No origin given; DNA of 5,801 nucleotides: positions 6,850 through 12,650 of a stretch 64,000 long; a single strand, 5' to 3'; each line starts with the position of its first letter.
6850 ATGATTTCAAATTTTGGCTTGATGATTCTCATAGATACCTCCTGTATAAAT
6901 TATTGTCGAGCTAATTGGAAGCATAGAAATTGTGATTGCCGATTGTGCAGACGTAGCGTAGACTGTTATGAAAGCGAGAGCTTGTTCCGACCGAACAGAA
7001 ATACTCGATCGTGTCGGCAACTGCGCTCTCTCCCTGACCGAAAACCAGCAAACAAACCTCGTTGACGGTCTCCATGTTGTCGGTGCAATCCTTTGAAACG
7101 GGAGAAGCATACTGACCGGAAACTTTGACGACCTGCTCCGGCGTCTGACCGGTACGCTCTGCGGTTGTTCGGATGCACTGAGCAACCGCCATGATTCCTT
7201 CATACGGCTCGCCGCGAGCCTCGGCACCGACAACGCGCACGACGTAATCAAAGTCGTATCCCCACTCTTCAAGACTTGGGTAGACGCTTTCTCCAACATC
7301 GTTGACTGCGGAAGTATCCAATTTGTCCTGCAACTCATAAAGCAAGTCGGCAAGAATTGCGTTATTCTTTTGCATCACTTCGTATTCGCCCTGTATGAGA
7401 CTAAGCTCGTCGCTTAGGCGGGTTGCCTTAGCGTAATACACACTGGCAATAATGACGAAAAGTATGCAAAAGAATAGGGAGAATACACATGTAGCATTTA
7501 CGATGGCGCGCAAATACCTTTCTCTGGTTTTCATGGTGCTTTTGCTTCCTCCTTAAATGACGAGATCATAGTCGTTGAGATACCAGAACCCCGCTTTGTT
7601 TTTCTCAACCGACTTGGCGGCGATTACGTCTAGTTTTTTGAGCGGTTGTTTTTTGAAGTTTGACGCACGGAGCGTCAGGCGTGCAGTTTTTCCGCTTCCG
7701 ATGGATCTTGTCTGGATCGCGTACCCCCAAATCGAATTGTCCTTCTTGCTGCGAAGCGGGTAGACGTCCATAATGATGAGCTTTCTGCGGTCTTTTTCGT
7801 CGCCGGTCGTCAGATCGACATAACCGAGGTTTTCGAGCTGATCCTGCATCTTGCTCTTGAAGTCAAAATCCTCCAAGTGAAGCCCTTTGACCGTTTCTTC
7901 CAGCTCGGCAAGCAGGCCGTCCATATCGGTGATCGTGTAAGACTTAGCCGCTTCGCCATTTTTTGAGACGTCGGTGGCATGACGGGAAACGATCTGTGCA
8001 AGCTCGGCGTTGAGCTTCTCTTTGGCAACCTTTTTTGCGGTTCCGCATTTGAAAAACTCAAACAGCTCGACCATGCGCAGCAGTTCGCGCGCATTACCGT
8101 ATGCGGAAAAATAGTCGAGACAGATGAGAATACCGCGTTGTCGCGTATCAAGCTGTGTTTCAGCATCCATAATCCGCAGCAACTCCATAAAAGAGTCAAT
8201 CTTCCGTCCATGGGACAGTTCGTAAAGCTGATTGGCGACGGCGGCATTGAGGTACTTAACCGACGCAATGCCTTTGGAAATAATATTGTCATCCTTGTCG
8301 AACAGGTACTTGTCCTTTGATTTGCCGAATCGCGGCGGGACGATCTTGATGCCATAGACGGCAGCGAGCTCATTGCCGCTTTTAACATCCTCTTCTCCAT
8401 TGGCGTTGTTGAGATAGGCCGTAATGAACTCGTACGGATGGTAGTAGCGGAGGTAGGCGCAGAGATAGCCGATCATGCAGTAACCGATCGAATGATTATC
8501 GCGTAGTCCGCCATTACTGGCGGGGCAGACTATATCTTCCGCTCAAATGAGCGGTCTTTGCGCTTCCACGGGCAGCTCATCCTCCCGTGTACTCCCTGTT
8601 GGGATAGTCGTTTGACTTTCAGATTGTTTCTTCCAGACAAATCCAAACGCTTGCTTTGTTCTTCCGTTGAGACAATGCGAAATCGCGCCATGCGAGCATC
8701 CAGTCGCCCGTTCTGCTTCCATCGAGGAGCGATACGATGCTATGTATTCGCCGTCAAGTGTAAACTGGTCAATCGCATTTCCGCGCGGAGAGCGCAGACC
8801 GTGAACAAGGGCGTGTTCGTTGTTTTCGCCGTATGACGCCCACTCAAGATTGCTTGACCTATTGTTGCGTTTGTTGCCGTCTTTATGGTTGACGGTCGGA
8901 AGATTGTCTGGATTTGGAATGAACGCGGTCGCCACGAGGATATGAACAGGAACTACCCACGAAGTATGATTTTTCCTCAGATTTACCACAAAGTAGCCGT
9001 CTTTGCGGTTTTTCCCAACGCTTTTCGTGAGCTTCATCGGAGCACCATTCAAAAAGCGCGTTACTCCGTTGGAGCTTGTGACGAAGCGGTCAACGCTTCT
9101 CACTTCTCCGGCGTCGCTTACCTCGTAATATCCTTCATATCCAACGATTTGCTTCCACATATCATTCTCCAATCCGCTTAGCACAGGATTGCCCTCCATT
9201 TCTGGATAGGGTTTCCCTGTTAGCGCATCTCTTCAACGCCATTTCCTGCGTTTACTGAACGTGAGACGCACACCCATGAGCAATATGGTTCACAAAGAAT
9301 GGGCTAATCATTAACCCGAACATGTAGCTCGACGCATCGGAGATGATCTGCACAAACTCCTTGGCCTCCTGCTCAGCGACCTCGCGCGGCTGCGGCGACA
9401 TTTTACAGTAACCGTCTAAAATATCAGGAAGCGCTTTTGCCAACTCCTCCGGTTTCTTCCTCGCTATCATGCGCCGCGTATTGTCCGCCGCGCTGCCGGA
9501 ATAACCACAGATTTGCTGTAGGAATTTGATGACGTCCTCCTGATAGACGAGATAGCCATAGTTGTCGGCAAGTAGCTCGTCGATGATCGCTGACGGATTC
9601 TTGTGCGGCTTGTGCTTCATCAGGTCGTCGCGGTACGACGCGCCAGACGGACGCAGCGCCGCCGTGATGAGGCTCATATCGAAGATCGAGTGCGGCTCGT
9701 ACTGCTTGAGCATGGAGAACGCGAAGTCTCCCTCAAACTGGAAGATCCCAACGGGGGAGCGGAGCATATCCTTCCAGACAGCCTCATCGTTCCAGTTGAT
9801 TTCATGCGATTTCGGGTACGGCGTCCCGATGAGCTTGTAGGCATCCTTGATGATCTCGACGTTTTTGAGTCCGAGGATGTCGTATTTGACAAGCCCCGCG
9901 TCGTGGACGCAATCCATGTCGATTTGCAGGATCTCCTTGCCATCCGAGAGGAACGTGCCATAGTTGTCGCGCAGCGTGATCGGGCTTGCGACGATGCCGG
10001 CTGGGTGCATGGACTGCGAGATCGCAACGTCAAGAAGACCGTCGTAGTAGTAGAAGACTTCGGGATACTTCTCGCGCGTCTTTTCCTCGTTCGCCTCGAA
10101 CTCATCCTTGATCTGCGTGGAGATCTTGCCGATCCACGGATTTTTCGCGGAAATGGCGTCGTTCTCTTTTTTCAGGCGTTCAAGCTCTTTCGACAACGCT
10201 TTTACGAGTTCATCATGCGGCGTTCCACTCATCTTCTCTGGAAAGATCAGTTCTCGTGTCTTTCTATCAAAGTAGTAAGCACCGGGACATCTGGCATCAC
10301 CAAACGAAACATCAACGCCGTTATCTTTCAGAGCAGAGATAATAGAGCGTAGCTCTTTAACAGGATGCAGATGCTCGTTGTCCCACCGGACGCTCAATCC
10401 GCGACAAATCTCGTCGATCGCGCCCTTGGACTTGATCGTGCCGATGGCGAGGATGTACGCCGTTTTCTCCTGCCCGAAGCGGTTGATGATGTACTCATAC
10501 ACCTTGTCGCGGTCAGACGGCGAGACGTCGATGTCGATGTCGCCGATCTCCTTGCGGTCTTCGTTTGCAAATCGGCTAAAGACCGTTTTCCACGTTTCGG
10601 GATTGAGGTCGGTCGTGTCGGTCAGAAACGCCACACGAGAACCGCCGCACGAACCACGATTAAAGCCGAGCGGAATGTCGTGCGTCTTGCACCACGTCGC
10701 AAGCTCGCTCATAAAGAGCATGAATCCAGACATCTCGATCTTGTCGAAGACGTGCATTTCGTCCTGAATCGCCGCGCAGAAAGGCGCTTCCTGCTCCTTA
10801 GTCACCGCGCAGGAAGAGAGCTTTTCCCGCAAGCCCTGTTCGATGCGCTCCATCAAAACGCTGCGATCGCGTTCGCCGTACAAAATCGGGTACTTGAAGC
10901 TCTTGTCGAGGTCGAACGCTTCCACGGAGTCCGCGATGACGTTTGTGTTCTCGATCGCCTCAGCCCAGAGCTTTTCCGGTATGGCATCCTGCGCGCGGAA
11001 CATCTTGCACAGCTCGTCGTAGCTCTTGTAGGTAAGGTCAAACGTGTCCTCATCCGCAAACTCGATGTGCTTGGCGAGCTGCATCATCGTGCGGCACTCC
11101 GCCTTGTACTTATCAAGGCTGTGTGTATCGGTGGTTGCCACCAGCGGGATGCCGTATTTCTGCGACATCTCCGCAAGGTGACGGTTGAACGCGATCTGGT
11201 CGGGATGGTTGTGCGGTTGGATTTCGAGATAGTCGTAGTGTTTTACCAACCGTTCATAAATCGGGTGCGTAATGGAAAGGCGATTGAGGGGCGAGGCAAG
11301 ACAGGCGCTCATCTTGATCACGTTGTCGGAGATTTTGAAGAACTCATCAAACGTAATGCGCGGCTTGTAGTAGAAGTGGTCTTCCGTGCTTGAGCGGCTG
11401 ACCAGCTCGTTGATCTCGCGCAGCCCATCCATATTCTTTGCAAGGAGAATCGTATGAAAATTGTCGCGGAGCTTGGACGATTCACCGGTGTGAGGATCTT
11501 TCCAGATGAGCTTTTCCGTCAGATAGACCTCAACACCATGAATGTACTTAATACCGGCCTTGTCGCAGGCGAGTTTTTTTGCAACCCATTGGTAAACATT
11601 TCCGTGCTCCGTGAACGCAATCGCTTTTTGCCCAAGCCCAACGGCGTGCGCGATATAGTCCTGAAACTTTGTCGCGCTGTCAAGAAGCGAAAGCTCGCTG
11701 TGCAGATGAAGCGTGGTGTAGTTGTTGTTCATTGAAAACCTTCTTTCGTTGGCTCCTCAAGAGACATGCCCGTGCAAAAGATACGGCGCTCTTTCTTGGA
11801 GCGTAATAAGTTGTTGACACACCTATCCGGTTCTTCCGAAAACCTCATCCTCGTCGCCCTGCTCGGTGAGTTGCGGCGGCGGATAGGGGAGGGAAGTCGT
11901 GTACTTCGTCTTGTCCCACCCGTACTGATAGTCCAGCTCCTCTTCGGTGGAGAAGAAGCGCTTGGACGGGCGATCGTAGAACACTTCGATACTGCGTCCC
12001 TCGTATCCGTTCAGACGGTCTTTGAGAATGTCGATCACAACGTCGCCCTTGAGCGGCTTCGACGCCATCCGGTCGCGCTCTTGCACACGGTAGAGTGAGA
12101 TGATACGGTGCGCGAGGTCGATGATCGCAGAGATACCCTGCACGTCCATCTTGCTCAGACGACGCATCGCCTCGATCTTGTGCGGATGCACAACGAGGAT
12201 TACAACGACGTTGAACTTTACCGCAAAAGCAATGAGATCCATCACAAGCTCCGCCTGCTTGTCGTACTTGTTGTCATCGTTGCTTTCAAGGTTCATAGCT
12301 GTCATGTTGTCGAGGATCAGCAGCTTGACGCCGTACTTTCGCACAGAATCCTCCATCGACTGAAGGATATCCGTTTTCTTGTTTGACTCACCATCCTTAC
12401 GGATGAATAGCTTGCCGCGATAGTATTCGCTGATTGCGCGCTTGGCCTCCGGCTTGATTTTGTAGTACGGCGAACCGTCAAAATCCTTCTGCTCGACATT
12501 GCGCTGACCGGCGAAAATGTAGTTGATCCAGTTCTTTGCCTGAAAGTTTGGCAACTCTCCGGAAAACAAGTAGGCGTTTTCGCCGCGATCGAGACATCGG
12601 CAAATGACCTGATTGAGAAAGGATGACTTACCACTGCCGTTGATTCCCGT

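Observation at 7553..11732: Replicative DnaE-type polymerase gene interrupted at the catalytic FNKSH region by an HNH homing-endonuclease insertion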

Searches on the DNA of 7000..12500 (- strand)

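Call 4: search_rna_families(source=window, start=7000, end=12500, threshold=evalue, max_evalue=10, show_alignments=3)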
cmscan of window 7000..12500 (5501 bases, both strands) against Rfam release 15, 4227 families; matches with E-value up to 10: 3.
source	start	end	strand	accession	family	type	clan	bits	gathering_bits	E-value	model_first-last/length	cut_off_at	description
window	8364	8435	+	RF03295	mir-7594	Gene; miRNA;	-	18.9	80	3.8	1-63/63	no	mir-7594 microRNA precursor family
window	8509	8539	-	RF00028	Intron_gpI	Intron;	-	17.8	50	0.4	220-251/253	no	Group I catalytic intron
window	7068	7099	-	RF01346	CRISPR-DR36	Gene; CRISPR;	-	16.7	38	4.5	1-36/36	no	CRISPR RNA direct repeat element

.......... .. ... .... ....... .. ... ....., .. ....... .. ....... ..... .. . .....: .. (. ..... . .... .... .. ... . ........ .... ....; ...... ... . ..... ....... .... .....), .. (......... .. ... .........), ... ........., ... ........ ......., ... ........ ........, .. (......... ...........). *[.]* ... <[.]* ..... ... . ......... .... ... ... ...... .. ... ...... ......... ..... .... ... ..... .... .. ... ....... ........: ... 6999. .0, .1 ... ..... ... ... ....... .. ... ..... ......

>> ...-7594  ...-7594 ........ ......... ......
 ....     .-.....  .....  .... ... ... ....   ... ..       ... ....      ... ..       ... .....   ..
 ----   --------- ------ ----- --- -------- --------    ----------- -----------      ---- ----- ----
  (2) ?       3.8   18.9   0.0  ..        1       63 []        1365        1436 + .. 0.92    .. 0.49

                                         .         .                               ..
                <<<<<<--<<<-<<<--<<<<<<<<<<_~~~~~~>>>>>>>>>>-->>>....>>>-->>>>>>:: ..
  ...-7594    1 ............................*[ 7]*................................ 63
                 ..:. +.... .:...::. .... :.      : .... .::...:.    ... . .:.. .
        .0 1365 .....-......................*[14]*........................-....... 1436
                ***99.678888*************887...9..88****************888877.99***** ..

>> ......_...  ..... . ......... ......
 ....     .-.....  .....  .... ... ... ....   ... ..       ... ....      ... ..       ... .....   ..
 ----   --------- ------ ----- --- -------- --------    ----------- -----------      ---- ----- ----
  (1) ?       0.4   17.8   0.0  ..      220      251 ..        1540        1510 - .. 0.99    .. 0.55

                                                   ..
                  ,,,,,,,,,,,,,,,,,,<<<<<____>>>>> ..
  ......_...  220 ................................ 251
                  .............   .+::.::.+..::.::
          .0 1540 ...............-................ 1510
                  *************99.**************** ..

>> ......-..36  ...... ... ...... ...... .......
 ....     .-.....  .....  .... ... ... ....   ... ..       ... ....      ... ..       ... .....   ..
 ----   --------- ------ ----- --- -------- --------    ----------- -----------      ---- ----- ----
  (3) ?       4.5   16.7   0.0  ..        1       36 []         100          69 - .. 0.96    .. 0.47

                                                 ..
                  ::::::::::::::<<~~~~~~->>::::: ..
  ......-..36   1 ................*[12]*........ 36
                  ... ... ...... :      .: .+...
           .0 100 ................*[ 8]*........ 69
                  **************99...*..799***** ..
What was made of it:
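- On Group I intron (Rfam RF00028): The window gives 17.8 bits for model positions 220-251 only (call 4), because the ORF splits the core.
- The invariant J8/7-P7'-P9 segment is hit in the window (17.8 bits, call 4). Rfam is below threshold in the window (call 4), and P9.0 is weak.
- Tried and rejected: The permissive scan gives only a 31-nt partial group I hit (call 4).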

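Call 7: search_dna_similar(query=window:7553-11732:-, collection=phages, mode=near, max_rows=25)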
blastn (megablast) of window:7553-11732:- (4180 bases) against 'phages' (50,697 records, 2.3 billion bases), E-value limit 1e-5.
No match.
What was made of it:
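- Tried and rejected: Megablast of the locus against 50,697 phage records found nothing (call 7).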
